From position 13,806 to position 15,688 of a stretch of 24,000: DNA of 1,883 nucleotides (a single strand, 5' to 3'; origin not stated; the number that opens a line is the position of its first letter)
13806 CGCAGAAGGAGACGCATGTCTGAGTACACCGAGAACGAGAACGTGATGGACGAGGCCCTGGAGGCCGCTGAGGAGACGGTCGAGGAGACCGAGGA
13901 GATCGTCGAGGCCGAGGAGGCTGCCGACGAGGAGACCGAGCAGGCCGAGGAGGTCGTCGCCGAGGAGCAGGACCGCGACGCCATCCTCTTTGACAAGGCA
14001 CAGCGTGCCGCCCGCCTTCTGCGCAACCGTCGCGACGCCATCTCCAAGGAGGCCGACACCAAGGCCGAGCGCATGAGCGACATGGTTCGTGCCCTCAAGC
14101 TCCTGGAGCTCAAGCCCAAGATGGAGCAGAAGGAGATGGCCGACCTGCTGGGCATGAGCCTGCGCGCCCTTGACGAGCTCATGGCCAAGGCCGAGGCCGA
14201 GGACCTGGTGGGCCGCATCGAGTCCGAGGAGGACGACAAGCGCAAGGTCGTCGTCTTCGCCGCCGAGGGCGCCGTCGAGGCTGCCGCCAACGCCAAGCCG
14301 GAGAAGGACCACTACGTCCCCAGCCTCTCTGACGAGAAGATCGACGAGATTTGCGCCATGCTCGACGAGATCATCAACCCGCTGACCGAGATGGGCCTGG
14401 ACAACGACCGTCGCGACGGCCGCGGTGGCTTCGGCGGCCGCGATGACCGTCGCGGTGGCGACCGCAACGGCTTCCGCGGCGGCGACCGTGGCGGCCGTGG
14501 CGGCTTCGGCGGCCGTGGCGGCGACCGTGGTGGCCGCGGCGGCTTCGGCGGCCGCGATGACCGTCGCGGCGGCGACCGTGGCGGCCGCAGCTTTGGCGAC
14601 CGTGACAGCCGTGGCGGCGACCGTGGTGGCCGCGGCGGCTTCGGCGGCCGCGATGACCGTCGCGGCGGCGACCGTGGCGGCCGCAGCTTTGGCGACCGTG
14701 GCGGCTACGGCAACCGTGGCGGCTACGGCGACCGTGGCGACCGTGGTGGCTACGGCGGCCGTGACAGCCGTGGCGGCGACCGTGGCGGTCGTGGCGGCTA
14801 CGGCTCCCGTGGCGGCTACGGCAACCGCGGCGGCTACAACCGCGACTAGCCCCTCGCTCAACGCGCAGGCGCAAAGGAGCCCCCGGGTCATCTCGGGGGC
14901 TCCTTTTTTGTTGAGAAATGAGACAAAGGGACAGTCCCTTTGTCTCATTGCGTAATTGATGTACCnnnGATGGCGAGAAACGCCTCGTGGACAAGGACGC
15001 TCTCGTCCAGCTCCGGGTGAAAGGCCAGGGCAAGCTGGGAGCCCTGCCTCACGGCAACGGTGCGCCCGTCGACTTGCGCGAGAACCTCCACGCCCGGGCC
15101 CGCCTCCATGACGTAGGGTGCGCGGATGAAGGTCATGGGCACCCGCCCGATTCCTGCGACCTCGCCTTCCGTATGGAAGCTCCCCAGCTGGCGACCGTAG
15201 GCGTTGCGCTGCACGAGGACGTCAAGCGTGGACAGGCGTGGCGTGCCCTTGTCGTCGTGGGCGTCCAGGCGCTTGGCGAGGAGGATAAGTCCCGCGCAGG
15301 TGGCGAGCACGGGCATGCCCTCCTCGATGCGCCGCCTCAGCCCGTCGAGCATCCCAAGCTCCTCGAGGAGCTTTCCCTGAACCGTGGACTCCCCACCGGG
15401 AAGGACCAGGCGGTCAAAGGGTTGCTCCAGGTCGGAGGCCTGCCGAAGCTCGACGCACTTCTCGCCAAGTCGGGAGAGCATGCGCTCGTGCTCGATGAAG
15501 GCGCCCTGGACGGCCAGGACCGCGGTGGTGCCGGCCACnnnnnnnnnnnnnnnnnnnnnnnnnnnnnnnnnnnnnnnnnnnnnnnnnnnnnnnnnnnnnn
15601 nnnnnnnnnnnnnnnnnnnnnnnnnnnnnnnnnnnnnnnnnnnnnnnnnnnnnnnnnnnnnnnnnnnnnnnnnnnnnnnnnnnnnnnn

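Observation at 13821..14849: Bacterial protein with acidic N-terminus, MarR-like core and a ~150-aa eukaryote-style RGG/GAR tail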

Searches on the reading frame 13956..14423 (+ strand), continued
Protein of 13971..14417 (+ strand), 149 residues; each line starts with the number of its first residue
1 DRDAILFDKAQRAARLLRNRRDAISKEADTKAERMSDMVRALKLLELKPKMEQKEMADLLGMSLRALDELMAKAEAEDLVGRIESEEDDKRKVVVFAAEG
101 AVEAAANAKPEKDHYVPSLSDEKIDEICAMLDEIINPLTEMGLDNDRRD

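Call 31: search_protein_families(library=pfam, proteins=[P0104, P0107, P0110, P0124, P0132, P0133, P0135, P0141, P0160, P0209], max_evalue=0.01)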
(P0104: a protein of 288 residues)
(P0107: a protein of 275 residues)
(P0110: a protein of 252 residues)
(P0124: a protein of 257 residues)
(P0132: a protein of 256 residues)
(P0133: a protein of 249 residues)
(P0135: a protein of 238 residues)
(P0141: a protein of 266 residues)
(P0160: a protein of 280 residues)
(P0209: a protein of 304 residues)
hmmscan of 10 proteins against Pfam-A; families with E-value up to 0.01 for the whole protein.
P0104 (288 aa): 3 families
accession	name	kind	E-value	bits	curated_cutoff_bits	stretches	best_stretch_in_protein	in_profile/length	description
PF01047.28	MarR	-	7.6e-05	23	24.6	1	74-119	7-52/59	MarR family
PF12802.13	MarR_2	-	0.00011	22.8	27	1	75-125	10-60/61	MarR family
PF13545.12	HTH_Crp_2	-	0.00023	21.5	27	1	75-115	17-53/70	Crp-like helix-turn-helix domain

P0107 (275 aa): 3 families
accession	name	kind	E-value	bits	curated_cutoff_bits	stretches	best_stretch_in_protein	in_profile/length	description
PF13601.12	HTH_34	-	0.00067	20.2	27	1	56-122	5-71/80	Winged helix DNA-binding domain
PF25212.1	HVO_A0114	-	0.0056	16.9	27.6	0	54-98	25-69/84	HVO_A0114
PF13545.12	HTH_Crp_2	-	0.0083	16.5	27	0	61-97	18-55/70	Crp-like helix-turn-helix domain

P0110 (252 aa): 0 families

P0124 (257 aa): 6 families
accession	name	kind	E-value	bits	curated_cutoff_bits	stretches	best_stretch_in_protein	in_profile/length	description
PF12802.13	MarR_2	-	3.4e-08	34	27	1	54-106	7-60/61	MarR family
PF01047.28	MarR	-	7.3e-08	32.6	24.6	1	53-106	4-57/59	MarR family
PF13463.12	HTH_27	-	0.00019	22.1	22.2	1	80-116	32-68/68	Winged helix DNA-binding domain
PF13545.12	HTH_Crp_2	-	0.00077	19.8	27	1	62-98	18-55/70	Crp-like helix-turn-helix domain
PF13601.12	HTH_34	-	0.0022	18.5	27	1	57-122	5-71/80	Winged helix DNA-binding domain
PF22381.2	Staph_reg_Sar_Rot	-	0.006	17.1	27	0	80-122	42-84/85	Transcriptional regulator SarA/Rot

P0132 (256 aa): 14 families
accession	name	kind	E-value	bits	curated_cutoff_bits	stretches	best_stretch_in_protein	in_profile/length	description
PF12802.13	MarR_2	-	2.5e-12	47.2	27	1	40-93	7-61/61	MarR family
PF01047.28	MarR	-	2.5e-11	43.7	24.6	1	39-94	4-59/59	MarR family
PF13463.12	HTH_27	-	4.2e-09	37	22.2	1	50-102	16-68/68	Winged helix DNA-binding domain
PF22381.2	Staph_reg_Sar_Rot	-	6.4e-08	33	27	1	56-108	29-84/85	Transcriptional regulator SarA/Rot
PF13601.12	HTH_34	-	5.8e-07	30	27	1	43-106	5-69/80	Winged helix DNA-binding domain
PF01978.25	TrmB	-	7.6e-06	26.1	25.6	1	44-88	15-58/68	Sugar-specific transcriptional regulator TrmB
PF13545.12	HTH_Crp_2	-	1.1e-05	25.7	27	1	48-85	18-56/70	Crp-like helix-turn-helix domain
PF13412.12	HTH_24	-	8.9e-05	22.4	21.9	1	42-83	7-48/48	Winged helix-turn-helix DNA-binding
PF01022.26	HTH_5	-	0.00013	22.2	22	1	42-83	6-46/47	Bacterial regulatory protein, arsR family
PF12840.13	HTH_20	-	0.00028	21.2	27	1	42-80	8-46/51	Helix-turn-helix domain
PF01638.23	HxlR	-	0.00071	19.8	20.8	1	56-106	22-73/91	HxlR-like helix-turn-helix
PF01325.25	Fe_dep_repress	-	0.0065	17.1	26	0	54-86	24-56/60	Iron dependent repressor, N-terminal DNA binding domain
PF09339.16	HTH_IclR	-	0.0074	16.5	22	0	42-85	7-51/52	IclR helix-turn-helix domain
PF04182.18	B-block_TFIIIC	-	0.0075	16.8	22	0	54-87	20-53/73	B-block binding subunit of TFIIIC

P0133 (249 aa): 7 families
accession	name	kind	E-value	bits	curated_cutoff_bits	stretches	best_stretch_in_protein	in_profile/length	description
PF12802.13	MarR_2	-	8.7e-12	45.5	27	1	37-90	7-61/61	MarR family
PF01047.28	MarR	-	1.5e-11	44.4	24.6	1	36-90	4-58/59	MarR family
PF13463.12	HTH_27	-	2.8e-07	31.1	22.2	1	41-99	9-68/68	Winged helix DNA-binding domain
PF22381.2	Staph_reg_Sar_Rot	-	0.00053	20.5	27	1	55-105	31-84/85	Transcriptional regulator SarA/Rot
PF13545.12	HTH_Crp_2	-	0.00053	20.3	27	1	45-81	18-55/70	Crp-like helix-turn-helix domain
PF13601.12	HTH_34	-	0.0038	17.8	27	1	40-105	5-71/80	Winged helix DNA-binding domain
PF02002.24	TFIIE_alpha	-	0.0092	16.3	22.9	0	38-88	16-66/105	TFIIE alpha subunit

P0135 (238 aa): 9 families
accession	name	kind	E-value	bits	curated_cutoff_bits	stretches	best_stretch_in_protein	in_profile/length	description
PF01047.28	MarR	-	2.8e-13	50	24.6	1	40-94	4-58/59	MarR family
PF12802.13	MarR_2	-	4.5e-13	49.6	27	1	41-93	7-60/61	MarR family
PF13463.12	HTH_27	-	1.6e-09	38.3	22.2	1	45-103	9-68/68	Winged helix DNA-binding domain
PF13601.12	HTH_34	-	6.6e-09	36.3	27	1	44-109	5-71/80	Winged helix DNA-binding domain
PF22381.2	Staph_reg_Sar_Rot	-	3.1e-07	30.8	27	1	53-108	28-83/85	Transcriptional regulator SarA/Rot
PF13545.12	HTH_Crp_2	-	0.00013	22.3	27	1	51-85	20-54/70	Crp-like helix-turn-helix domain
PF03551.20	PadR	-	0.00075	19.9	27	1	62-108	26-74/75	Transcriptional regulator PadR-like family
PF13412.12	HTH_24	-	0.0013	18.7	21.9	1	43-84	7-48/48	Winged helix-turn-helix DNA-binding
PF22665.2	DUF6293_C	-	0.003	18.4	27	1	71-108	65-99/101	DUF6293 C-terminal winged helix domain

P0141 (266 aa): 15 families
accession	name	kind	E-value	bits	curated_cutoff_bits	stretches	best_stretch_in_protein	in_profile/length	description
PF01047.28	MarR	-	3.8e-11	43.2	24.6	1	38-94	2-58/59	MarR family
PF12802.13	MarR_2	-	5.9e-10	39.6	27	1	38-93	4-60/61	MarR family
PF13463.12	HTH_27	-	3.6e-06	27.6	22.2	1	54-103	19-68/68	Winged helix DNA-binding domain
PF13545.12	HTH_Crp_2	-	4.4e-05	23.8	27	1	44-85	17-55/70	Crp-like helix-turn-helix domain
PF22381.2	Staph_reg_Sar_Rot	-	0.00066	20.2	27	1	65-106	40-81/85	Transcriptional regulator SarA/Rot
PF01978.25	TrmB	-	0.00075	19.7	25.6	1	45-89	14-58/68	Sugar-specific transcriptional regulator TrmB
PF13551.12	HTH_29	-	0.0011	19.5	28.1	1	43-84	1-43/64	Winged helix-turn helix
PF01325.25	Fe_dep_repress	-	0.0016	19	26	1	54-88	23-57/60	Iron dependent repressor, N-terminal DNA binding domain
PF13412.12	HTH_24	-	0.0016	18.4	21.9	1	43-83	7-47/48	Winged helix-turn-helix DNA-binding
PF13601.12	HTH_34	-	0.0027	18.3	27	1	44-105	5-67/80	Winged helix DNA-binding domain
PF17782.7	DprA_WH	-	0.0038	17.7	22.9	1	30-88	3-60/61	DprA winged helix domain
PF25212.1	HVO_A0114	-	0.0048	17.1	27.6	0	43-95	26-78/84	HVO_A0114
PF22194.2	F-93_WHD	-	0.0056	17.2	28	1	44-103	2-62/62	F-93, winged-helix domain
PF03551.20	PadR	-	0.0066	16.9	27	0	65-106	29-72/75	Transcriptional regulator PadR-like family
PF00392.27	GntR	-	0.0077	16.3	27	0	48-87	18-58/64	Bacterial regulatory proteins, gntR family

P0160 (280 aa): 7 families
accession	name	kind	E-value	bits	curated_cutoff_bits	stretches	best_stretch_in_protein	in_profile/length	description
PF01047.28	MarR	-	2.1e-09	37.6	24.6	1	37-90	4-57/59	MarR family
PF12802.13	MarR_2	-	2.4e-09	37.6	27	1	38-90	7-60/61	MarR family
PF13463.12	HTH_27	-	1.7e-07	31.8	22.2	1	46-100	13-68/68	Winged helix DNA-binding domain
PF22381.2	Staph_reg_Sar_Rot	-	1.7e-05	25.3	27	1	41-106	19-84/85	Transcriptional regulator SarA/Rot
PF13601.12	HTH_34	-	5.3e-05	23.7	27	1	41-106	5-71/80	Winged helix DNA-binding domain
PF03551.20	PadR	-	0.0096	16.3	27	0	59-105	26-74/75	Transcriptional regulator PadR-like family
PF01978.25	TrmB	-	0.0099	16.2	25.6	0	43-86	16-58/68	Sugar-specific transcriptional regulator TrmB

P0209 (304 aa): 11 families
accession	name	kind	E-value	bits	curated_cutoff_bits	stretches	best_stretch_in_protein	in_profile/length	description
PF01047.28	MarR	-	7.1e-12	45.5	24.6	1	68-122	4-58/59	MarR family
PF12802.13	MarR_2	-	1.3e-10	41.7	27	1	69-122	7-61/61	MarR family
PF13463.12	HTH_27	-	4.8e-07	30.4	22.2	1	79-131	16-68/68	Winged helix DNA-binding domain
PF12840.13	HTH_20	-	6.7e-06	26.4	27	1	71-114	8-51/51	Helix-turn-helix domain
PF13601.12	HTH_34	-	2.6e-05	24.7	27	1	73-139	6-73/80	Winged helix DNA-binding domain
PF13545.12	HTH_Crp_2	-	3.1e-05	24.3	27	1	44-114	6-56/70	Crp-like helix-turn-helix domain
PF22381.2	Staph_reg_Sar_Rot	-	0.0021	18.5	27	1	85-137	29-84/85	Transcriptional regulator SarA/Rot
PF01325.25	Fe_dep_repress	-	0.0049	17.5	26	1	75-115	16-56/60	Iron dependent repressor, N-terminal DNA binding domain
PF13412.12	HTH_24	-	0.0049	16.9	21.9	1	71-112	7-48/48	Winged helix-turn-helix DNA-binding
PF01638.23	HxlR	-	0.0054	17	20.8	1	85-136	22-74/91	HxlR-like helix-turn-helix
PF25213.1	HVO_A0261_N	-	0.0081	16.5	35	0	69-138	13-74/86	HVO_A0261 N-terminal domain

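Call 48: find_encoding_contigs(protein=P0118, flank=6000, max_places=2)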
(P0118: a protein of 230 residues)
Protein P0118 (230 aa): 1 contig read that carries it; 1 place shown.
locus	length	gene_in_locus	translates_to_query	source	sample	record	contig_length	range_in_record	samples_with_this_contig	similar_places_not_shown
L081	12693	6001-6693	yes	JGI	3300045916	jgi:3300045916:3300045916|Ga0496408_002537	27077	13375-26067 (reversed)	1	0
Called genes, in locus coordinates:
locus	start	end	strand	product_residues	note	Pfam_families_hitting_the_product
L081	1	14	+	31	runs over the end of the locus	-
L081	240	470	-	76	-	PF08241:Methyltransf_11, PF13649:Methyltransf_25, PF13847:Methyltransf_31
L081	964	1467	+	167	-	PF01336:tRNA_anti-codon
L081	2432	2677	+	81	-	PF01042:Ribonuc_L-PSP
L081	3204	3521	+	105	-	PF00206:Lyase_1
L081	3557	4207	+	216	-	PF00206:Lyase_1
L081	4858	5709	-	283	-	PF01545:Cation_efflux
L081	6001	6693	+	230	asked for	-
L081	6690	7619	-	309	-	-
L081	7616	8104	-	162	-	-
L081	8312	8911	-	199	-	PF12873:DUF3825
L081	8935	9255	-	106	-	-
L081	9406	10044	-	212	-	-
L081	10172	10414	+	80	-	-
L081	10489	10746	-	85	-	-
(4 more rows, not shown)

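Call 55: list_cluster_members(proteins=[P0209, P0139, P0133, P0132, P0141, P0218, P0107, P0104, P0160, P0145])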
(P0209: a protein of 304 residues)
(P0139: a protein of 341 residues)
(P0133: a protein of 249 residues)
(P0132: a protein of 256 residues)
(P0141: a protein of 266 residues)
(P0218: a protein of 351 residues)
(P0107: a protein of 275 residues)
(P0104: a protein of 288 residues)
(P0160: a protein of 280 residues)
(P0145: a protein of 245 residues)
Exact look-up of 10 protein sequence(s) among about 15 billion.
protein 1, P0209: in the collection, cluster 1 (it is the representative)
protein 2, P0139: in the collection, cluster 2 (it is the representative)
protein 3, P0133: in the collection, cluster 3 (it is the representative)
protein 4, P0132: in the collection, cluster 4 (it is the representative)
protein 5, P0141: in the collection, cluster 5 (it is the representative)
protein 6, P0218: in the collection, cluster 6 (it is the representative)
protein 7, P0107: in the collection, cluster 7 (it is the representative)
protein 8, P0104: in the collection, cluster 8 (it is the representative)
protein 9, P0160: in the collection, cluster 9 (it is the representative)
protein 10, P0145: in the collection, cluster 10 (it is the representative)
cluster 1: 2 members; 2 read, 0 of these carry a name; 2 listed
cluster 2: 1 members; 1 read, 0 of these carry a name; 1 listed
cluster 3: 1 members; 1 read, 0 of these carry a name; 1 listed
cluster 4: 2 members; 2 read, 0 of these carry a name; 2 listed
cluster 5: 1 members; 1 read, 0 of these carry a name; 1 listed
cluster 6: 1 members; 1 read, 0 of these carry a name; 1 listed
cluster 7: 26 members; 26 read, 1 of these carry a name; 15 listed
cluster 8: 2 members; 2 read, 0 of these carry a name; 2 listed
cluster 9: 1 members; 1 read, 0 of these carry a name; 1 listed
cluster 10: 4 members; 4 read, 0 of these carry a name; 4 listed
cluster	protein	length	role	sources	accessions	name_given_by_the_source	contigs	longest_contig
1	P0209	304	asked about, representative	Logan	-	-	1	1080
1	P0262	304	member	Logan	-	-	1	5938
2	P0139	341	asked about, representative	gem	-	-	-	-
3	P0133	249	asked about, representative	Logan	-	-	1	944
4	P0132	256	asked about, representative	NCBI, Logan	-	-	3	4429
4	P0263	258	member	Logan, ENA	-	-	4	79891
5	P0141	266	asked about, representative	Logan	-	-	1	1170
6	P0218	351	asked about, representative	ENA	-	-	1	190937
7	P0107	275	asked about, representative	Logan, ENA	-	-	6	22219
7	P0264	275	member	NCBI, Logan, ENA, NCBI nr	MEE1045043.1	MAG: hypothetical protein U0L51_06060 [Olegusella sp.] | hypothetical protein [Olegusella sp.]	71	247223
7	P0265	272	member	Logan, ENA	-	-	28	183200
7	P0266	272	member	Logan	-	-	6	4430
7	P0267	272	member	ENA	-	-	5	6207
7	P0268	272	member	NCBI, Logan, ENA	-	-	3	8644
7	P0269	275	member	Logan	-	-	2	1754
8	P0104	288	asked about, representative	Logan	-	-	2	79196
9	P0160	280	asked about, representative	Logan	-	-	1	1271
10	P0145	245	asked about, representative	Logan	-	-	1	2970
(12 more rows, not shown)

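Call 63: search_dna_similar(query=window:13971-14417:+, collection=plasmids, mode=protein, max_evalue=0.001, max_rows=8)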
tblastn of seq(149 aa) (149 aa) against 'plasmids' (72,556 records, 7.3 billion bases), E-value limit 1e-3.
No match.

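Call 64: search_dna_similar(query=window:13971-14417:+, collection=phages, mode=protein, max_evalue=0.001, max_rows=8)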
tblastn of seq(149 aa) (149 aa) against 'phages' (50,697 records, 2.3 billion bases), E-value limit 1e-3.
No match.

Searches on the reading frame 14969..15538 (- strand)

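Call 27: search_protein_families(library=pfam, proteins=[window:14969-15538:-], max_evalue=0.00001)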
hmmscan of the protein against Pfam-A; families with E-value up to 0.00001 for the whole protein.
window:14969-15538:- (190 aa): 2 families
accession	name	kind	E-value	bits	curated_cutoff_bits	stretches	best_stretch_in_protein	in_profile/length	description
PF01174.25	SNO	-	3.6e-45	154.6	27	1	7-188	1-183/188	SNO glutamine amidotransferase family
PF07685.20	GATase_3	-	1.1e-10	41.9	27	1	23-108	21-111/196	CobB/CobQ-like glutamine amidotransferase domain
